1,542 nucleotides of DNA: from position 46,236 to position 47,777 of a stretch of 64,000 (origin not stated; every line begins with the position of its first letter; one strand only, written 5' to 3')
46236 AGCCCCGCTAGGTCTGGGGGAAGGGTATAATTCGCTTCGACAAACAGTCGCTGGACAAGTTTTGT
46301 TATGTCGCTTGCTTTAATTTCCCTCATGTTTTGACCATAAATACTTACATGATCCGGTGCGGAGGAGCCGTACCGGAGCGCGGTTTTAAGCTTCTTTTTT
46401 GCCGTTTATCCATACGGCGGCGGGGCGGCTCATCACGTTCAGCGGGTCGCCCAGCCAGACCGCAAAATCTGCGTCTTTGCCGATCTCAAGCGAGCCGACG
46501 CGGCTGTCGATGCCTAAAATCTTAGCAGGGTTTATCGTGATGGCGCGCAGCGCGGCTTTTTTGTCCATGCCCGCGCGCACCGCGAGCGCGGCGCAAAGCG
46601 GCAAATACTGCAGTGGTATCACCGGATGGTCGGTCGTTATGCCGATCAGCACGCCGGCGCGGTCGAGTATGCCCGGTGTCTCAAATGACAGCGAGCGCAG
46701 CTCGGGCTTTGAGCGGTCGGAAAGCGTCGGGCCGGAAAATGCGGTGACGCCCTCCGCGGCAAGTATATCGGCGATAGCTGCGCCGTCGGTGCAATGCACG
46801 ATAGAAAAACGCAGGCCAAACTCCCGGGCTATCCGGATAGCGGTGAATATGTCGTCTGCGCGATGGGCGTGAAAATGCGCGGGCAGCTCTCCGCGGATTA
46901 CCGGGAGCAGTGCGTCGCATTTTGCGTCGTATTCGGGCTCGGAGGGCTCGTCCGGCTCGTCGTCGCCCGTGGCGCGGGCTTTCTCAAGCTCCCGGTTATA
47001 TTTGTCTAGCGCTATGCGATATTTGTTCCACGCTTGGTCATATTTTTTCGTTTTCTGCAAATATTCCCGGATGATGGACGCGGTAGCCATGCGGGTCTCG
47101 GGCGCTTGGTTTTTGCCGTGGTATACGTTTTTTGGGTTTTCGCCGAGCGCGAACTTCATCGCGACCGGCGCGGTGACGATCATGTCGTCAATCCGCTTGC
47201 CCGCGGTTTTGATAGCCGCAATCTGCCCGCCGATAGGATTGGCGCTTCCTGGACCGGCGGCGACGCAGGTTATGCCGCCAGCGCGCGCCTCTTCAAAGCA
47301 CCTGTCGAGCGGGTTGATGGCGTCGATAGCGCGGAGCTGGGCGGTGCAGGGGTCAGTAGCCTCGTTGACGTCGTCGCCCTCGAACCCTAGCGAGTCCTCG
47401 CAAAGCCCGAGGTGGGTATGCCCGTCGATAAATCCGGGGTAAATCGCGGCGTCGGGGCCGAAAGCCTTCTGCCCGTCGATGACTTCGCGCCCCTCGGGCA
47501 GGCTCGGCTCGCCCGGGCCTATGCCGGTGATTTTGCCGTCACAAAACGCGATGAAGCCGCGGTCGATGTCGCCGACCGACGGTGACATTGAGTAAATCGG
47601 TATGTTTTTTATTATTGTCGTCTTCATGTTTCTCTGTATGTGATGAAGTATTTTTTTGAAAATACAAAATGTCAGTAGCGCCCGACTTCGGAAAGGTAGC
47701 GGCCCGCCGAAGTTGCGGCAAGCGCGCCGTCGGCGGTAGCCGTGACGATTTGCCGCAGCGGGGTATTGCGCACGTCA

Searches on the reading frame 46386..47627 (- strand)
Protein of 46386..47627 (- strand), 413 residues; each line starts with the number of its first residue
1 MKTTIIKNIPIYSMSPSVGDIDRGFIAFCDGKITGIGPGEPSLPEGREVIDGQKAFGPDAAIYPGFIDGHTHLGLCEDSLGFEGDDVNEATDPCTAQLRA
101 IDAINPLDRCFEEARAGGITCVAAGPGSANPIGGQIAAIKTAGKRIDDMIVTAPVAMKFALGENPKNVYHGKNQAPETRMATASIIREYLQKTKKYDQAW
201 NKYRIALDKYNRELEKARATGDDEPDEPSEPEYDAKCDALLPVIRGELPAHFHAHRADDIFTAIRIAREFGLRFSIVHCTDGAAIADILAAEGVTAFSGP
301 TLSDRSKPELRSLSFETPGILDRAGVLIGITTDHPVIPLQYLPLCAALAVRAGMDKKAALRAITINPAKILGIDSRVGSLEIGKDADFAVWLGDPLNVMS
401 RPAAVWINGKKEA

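Call 76: search_protein_families(library=pfam, proteins=[window:46386-47627:-], max_evalue=0.0001)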
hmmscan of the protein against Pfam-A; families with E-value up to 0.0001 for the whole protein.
window:46386-47627:- (413 aa): 2 families
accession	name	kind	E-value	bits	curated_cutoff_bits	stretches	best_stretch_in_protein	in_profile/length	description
PF01979.26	Amidohydro_1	-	2.8e-21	76.6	25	1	62-410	2-343/345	Amidohydrolase family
PF07969.17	Amidohydro_3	-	1.8e-13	51.2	29.7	1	284-410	320-469/472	Amidohydrolase family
